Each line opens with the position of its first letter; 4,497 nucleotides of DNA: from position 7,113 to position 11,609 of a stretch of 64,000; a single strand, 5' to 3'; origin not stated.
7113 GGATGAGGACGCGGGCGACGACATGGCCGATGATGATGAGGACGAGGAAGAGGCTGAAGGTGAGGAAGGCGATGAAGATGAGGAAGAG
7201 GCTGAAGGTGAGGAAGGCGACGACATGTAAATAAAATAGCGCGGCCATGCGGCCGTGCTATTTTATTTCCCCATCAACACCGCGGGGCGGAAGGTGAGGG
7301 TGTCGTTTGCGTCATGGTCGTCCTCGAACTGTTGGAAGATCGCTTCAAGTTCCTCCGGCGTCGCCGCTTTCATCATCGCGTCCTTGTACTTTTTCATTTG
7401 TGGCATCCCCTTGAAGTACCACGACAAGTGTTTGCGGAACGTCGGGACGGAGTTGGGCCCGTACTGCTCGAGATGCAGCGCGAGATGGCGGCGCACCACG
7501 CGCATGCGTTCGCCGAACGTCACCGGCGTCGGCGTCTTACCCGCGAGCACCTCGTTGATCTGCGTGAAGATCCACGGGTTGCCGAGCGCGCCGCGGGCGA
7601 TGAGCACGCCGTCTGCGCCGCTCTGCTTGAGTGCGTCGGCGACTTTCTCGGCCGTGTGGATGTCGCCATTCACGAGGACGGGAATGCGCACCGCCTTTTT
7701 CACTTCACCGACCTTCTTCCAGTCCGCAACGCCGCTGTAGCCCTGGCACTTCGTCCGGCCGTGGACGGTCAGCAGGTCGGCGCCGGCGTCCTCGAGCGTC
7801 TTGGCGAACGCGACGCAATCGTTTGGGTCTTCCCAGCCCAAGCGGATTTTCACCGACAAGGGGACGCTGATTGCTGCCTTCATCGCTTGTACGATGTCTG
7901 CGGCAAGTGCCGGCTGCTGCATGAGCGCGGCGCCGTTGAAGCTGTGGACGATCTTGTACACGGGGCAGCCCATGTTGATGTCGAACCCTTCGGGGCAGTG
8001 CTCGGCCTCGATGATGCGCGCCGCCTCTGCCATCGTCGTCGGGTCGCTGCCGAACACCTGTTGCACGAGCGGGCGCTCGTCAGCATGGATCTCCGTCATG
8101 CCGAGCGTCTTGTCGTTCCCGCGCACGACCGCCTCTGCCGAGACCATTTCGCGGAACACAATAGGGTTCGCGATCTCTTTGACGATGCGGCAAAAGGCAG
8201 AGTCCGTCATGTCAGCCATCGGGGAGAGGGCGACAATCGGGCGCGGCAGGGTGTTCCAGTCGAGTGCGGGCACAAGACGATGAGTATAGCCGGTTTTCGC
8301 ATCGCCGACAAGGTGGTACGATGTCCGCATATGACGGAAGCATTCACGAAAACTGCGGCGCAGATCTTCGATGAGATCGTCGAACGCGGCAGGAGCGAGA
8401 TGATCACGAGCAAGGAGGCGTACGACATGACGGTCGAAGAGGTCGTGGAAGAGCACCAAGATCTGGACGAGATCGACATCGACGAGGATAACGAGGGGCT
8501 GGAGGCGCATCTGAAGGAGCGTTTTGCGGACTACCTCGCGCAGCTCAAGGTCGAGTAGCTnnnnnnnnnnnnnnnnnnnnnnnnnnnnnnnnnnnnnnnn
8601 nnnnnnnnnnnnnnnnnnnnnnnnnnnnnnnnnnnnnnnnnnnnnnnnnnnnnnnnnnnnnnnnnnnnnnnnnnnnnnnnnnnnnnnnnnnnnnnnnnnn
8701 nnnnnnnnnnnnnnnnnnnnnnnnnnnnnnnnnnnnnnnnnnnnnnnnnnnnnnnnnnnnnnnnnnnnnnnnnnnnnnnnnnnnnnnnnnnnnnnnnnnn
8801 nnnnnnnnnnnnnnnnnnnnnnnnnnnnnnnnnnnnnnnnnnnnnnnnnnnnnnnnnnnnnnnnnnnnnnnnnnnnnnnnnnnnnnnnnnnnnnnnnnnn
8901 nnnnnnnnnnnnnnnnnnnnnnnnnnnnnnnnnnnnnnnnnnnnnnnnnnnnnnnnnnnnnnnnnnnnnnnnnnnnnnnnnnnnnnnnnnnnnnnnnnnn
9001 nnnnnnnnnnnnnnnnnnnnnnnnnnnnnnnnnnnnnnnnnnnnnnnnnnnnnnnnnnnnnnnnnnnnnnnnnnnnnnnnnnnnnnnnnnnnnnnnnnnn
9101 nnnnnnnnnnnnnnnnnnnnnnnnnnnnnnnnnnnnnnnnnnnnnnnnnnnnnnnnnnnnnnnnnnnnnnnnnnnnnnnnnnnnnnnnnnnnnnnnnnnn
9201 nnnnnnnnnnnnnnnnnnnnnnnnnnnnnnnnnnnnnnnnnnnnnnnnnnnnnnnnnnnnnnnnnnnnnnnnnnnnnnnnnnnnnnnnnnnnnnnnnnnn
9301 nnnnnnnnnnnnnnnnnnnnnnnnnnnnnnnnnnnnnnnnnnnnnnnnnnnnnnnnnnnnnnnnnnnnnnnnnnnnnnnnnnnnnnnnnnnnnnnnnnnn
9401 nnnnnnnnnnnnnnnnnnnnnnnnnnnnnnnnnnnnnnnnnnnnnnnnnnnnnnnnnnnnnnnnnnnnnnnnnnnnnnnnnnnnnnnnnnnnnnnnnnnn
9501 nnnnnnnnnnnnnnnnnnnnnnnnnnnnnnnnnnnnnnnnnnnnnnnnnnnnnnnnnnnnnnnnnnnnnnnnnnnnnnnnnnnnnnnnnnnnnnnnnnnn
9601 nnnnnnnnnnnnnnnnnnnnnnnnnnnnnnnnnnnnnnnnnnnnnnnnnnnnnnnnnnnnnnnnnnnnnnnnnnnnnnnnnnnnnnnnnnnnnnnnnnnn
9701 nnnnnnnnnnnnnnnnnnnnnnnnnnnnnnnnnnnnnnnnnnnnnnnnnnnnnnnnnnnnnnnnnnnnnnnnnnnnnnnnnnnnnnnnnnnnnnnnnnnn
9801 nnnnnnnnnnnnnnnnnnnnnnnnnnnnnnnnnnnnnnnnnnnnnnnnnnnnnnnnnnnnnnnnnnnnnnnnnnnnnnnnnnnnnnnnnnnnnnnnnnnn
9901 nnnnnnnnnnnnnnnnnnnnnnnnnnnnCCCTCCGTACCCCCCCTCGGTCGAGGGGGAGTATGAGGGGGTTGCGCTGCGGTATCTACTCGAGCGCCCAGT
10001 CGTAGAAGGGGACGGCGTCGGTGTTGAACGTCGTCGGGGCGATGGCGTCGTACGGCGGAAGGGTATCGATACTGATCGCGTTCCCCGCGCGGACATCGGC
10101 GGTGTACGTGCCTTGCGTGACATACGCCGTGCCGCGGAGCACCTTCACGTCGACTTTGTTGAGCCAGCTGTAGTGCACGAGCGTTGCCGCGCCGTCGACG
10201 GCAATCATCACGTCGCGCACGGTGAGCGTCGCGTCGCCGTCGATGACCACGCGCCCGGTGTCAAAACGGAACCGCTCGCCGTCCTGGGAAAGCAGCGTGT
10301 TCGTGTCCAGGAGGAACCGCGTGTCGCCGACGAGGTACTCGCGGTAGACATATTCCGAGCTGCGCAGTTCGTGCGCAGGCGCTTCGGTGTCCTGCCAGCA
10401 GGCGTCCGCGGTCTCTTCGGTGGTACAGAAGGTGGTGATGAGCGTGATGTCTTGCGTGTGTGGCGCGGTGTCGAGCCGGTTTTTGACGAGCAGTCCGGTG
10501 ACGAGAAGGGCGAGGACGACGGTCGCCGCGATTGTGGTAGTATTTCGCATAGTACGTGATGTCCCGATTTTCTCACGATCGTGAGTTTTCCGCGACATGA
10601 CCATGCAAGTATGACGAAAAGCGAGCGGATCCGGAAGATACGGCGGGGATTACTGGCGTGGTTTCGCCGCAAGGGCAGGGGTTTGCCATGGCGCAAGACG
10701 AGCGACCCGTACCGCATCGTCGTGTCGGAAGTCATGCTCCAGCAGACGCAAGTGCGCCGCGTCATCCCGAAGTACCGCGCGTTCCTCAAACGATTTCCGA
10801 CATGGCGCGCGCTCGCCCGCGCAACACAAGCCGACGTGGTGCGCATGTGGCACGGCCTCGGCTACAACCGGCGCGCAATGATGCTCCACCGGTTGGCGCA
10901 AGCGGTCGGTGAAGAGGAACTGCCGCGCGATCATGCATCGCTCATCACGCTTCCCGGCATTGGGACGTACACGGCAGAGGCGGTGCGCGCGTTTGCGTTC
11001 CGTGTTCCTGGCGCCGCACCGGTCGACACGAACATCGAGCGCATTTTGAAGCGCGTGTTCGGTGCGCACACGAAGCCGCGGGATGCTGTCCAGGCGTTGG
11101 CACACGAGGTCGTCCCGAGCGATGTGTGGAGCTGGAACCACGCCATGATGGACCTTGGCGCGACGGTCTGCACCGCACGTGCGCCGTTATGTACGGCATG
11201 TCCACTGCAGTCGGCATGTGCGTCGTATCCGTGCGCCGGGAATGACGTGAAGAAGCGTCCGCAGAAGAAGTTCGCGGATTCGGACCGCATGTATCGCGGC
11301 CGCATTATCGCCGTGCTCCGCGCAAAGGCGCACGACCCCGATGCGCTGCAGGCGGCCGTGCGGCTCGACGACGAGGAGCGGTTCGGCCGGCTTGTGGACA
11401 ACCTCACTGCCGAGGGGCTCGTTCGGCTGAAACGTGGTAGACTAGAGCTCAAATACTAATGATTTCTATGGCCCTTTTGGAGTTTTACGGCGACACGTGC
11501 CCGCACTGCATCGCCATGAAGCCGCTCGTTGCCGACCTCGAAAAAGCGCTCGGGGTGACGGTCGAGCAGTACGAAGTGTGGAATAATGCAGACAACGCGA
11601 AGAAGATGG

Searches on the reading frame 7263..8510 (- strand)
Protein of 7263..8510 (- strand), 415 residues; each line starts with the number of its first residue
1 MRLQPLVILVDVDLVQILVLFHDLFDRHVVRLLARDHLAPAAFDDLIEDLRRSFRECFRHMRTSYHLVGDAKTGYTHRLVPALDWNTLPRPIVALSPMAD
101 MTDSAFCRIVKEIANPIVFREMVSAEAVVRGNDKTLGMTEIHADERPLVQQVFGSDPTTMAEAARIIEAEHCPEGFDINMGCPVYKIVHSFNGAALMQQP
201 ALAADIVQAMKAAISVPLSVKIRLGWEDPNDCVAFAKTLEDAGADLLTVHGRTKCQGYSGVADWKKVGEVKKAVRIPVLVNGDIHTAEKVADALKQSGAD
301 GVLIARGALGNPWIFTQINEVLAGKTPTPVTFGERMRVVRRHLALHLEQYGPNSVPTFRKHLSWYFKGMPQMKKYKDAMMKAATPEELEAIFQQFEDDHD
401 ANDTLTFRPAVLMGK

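Call 47: search_protein_families(library=pfam, max_evalue=0.001, proteins=[window:7263-8510:-])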
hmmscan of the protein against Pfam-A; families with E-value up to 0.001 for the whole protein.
window:7263-8510:- (415 aa): 3 families
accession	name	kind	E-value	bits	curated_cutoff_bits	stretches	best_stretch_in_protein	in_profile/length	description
PF01207.24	Dus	-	7.2e-88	295.1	20.4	1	95-392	2-302/311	Dihydrouridine synthase (Dus)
PF03060.21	NMO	-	0.00052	19.9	28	1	234-305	147-222/331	Nitronate monooxygenase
PF00977.27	His_biosynth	-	0.0006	19.8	23.6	0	228-312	27-109/228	Histidine biosynthesis protein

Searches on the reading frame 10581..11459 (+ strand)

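Call 47: search_protein_families(library=pfam, max_evalue=0.001, proteins=[window:10581-11459:+])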
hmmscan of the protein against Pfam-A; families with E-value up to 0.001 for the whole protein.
window:10581-11459:+ (292 aa): 2 families
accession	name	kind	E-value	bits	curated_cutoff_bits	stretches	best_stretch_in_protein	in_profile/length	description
PF00730.31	HhH-GPD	-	1.8e-18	67.3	26.2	1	48-179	1-107/108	HhH-GPD superfamily base excision DNA repair protein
PF00633.29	HHH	-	4.9e-05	23.4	24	1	113-138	5-30/30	Helix-hairpin-helix motif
